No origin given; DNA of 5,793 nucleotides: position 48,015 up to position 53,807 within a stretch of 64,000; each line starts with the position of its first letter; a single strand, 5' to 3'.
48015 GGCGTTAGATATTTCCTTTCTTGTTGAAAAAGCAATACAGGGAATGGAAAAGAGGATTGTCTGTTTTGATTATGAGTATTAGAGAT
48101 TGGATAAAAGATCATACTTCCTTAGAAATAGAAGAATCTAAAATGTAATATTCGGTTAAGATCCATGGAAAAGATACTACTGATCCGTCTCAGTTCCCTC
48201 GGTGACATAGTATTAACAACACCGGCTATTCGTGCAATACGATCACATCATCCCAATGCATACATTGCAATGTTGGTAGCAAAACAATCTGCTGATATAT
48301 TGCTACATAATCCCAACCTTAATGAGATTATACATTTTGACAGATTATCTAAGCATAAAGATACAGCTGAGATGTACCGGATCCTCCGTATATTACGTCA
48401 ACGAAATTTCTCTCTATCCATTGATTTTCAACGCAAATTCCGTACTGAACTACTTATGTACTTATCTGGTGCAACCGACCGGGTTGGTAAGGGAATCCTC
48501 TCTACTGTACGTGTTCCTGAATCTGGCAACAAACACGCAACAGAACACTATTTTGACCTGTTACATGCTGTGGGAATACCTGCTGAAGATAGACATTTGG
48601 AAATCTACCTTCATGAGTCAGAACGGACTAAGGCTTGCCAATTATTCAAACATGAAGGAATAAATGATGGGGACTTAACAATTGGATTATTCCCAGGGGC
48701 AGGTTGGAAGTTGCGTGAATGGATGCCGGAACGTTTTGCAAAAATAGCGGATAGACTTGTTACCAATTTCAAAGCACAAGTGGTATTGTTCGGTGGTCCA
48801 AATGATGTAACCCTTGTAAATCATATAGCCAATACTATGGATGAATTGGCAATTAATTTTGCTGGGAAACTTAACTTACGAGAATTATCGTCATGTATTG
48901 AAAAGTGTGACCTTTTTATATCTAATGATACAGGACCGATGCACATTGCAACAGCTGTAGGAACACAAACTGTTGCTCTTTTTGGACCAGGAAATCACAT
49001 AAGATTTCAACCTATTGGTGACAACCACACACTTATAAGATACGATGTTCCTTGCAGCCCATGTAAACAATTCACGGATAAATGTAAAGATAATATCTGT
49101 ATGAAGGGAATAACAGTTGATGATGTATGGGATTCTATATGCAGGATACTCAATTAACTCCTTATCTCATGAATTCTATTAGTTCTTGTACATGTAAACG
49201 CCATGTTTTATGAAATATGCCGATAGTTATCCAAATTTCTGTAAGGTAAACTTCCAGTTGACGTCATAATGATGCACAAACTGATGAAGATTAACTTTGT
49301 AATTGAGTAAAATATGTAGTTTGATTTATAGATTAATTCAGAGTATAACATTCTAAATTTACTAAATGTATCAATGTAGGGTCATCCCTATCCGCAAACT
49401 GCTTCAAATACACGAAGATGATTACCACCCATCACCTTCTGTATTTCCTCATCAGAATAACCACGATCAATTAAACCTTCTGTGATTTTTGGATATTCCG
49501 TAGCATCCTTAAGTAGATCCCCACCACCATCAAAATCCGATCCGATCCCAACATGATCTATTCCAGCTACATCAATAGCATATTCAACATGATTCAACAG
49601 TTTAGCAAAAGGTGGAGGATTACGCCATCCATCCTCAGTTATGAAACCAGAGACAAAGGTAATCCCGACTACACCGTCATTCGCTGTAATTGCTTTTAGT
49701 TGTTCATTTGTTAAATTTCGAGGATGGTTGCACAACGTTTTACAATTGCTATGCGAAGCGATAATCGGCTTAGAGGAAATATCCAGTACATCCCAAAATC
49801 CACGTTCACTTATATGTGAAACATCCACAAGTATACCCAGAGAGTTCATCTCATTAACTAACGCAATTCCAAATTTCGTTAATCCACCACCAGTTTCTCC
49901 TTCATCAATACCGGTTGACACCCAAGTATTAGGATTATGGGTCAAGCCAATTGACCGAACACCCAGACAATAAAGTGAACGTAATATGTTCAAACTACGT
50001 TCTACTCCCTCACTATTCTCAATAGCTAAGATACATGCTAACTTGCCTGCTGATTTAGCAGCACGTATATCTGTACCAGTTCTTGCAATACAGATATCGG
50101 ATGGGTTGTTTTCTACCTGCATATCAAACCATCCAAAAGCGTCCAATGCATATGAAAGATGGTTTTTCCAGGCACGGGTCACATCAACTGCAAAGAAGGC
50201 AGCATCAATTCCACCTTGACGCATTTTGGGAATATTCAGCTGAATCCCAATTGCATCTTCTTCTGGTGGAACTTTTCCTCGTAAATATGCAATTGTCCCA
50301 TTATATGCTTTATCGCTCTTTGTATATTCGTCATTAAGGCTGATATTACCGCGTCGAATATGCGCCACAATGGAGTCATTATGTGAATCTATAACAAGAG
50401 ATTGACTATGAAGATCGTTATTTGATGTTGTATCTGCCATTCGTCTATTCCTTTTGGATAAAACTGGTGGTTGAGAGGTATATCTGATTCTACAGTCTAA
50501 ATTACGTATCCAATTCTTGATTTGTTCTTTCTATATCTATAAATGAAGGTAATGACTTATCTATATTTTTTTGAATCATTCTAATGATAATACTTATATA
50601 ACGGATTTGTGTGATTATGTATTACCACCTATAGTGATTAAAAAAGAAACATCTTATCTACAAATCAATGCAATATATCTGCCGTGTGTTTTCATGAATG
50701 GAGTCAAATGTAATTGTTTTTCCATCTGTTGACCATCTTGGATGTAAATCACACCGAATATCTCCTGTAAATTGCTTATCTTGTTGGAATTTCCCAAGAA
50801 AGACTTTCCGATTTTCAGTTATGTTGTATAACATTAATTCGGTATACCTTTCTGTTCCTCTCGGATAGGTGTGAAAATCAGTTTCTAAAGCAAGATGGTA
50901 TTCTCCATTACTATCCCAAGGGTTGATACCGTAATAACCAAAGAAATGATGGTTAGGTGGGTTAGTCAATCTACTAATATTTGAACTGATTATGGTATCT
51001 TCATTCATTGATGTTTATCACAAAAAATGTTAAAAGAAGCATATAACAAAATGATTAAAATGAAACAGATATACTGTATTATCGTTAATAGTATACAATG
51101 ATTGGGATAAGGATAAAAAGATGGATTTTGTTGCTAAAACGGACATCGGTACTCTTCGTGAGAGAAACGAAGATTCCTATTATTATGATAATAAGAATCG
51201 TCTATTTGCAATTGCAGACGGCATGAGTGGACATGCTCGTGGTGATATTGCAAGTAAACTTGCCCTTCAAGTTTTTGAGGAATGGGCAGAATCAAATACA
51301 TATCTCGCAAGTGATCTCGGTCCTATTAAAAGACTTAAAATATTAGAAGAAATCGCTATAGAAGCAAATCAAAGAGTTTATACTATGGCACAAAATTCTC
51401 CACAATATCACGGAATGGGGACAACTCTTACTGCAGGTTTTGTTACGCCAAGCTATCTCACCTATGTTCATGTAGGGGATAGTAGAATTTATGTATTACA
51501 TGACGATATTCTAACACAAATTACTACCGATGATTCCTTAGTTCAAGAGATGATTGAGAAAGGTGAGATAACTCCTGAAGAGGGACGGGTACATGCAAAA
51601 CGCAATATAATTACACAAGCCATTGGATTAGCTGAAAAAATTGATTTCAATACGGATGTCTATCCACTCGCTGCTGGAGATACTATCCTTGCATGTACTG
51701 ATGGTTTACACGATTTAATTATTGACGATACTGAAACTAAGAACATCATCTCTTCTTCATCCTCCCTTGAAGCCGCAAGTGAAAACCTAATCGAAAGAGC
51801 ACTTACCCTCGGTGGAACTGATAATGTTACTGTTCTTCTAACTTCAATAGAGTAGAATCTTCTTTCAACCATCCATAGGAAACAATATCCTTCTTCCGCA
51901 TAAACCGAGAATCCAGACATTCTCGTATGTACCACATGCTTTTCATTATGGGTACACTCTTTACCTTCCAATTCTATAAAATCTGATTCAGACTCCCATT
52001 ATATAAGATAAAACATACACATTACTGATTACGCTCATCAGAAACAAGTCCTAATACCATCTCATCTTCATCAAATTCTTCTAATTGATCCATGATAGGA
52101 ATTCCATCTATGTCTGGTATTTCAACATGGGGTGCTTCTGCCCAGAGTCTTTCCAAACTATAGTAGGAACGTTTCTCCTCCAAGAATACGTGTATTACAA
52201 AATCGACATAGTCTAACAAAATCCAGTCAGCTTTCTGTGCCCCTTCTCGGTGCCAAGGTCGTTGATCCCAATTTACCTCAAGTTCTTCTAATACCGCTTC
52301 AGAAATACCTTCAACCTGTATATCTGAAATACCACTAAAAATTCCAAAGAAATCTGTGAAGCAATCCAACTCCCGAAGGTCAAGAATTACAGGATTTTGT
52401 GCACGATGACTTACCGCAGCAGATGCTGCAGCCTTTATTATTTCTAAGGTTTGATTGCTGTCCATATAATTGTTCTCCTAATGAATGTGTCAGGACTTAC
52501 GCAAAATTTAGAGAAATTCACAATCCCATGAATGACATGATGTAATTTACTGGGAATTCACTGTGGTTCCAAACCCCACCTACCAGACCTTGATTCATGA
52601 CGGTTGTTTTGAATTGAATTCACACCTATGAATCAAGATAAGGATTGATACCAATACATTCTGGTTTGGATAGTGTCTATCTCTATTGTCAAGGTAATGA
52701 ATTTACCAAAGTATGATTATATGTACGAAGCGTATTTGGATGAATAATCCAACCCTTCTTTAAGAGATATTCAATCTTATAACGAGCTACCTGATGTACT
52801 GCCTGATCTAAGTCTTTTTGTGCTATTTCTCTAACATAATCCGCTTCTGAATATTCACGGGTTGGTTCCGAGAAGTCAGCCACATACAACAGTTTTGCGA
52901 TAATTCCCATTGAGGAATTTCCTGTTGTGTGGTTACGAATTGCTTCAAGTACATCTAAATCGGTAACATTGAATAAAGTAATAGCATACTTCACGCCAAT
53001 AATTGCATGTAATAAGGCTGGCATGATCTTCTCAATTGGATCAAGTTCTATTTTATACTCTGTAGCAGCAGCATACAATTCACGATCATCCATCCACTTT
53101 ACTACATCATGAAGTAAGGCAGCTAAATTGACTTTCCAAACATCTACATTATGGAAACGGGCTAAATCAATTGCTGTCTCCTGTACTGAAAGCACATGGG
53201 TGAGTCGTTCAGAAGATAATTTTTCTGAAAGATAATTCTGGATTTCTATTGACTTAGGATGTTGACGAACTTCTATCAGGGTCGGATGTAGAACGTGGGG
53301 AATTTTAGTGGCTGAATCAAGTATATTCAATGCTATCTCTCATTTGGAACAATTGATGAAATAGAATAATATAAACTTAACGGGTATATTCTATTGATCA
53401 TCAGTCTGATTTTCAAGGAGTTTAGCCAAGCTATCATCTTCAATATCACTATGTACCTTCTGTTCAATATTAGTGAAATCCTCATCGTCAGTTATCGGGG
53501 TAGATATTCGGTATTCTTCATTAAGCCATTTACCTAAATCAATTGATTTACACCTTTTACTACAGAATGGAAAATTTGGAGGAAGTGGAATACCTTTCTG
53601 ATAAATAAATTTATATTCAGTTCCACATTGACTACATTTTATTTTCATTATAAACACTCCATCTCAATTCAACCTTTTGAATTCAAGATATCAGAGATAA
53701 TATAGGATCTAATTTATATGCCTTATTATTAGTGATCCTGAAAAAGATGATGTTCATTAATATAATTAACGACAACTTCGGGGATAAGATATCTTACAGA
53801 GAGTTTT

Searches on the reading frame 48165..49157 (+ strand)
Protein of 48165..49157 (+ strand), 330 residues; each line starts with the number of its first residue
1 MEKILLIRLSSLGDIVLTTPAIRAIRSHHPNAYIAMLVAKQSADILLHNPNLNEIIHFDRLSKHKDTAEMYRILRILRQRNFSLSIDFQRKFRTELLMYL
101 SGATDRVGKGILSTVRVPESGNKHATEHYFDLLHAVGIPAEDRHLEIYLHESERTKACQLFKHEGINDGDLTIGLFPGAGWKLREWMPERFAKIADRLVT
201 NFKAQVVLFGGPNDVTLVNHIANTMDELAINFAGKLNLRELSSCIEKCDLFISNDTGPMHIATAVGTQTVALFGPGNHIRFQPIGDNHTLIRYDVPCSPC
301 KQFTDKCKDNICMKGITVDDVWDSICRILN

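Call 29: search_protein_families(library=pfam, max_evalue=0.00001, proteins=[window:48165-49157:+])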
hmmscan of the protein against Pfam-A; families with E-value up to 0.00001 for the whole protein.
window:48165-49157:+ (330 aa): 1 family
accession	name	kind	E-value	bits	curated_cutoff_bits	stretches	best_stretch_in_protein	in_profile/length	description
PF01075.23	Glyco_transf_9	-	5.1e-39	134.5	22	1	71-307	2-243/247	Glycosyltransferase family 9 (heptosyltransferase)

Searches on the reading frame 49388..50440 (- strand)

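Call 29: search_protein_families(library=pfam, max_evalue=0.00001, proteins=[window:49388-50440:-])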
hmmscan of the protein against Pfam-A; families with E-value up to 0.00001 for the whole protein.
window:49388-50440:- (350 aa): 1 family
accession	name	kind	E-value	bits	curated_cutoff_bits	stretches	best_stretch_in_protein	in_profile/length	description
PF01244.27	Peptidase_M19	-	2.6e-97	326.3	26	1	10-346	2-318/319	Membrane dipeptidase (Peptidase family M19)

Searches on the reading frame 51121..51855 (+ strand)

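Call 29: search_protein_families(library=pfam, max_evalue=0.00001, proteins=[window:51121-51855:+])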
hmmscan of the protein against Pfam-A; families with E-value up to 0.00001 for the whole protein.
window:51121-51855:+ (244 aa): 3 families
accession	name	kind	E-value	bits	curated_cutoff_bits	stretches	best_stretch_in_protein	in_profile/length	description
PF13672.11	PP2C_2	-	3.6e-15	56.5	24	1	15-205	11-183/209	Protein phosphatase 2C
PF07228.17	SpoIIE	-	2.9e-07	31.1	25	0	166-241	103-189/192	Stage II sporulation protein E (SpoIIE)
PF00481.26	PP2C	-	3.5e-06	27.3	20.3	0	23-156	31-157/255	Protein phosphatase 2C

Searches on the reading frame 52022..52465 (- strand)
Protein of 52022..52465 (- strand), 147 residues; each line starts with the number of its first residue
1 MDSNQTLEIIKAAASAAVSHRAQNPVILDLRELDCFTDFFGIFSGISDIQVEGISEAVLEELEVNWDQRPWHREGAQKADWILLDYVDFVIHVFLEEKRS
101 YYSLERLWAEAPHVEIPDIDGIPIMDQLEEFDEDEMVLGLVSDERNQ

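Call 29: search_protein_families(library=pfam, max_evalue=0.00001, proteins=[window:52022-52465:-])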
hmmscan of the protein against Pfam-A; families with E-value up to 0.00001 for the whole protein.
window:52022-52465:- (147 aa): 1 family
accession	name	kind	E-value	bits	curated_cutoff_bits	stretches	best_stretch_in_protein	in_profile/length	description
PF02410.21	RsfS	-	2.8e-24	85.6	21.6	1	12-108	2-98/98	Ribosomal silencing factor during starvation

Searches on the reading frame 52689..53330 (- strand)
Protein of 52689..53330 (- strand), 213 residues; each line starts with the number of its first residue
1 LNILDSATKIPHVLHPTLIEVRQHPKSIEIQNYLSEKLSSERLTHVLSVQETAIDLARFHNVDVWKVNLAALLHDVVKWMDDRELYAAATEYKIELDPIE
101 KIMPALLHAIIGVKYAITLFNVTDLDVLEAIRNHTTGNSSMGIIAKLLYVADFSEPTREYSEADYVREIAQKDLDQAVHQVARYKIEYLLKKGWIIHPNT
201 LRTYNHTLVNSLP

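Call 6: search_protein_families(library=ncbifam, proteins=[window:52689-53330:-])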
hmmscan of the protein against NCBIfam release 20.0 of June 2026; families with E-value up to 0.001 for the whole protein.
window:52689-53330:- (213 aa): 3 families
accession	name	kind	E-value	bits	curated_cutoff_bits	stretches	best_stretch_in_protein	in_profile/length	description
TIGR00488.1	TIGR00488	equivalog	1.8e-38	132.1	70.15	1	35-205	2-172/173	bis(5'-nucleosyl)-tetraphosphatase (symmetrical) YqeK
NF005519.0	PRK07152.1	equivalog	5.6e-33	114.4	315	1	30-207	185-359/361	nicotinate-nucleotide adenylyltransferase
TIGR00277.1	HDIG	domain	9.7e-06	25.4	27.6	1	43-116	6-65/84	HDIG domain-containing metalloprotein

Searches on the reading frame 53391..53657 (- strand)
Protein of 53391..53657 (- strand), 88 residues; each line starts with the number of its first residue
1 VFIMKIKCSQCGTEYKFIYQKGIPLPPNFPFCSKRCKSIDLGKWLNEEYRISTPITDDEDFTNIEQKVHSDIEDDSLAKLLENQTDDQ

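Call 6: search_protein_families(library=ncbifam, proteins=[window:53391-53657:-])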
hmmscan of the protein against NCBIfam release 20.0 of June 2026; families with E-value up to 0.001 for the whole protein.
window:53391-53657:- (88 aa): 2 families
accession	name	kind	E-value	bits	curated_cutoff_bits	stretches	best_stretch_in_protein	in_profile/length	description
NF001638.0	PRK00418.1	equivalog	1.4e-12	47.2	83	1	4-61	6-60/65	DNA gyrase inhibitor YacG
NF002362.0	PRK01343.1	equivalog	3.7e-10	39.4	79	1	28-60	32-64/66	DNA gyrase inhibitor YacG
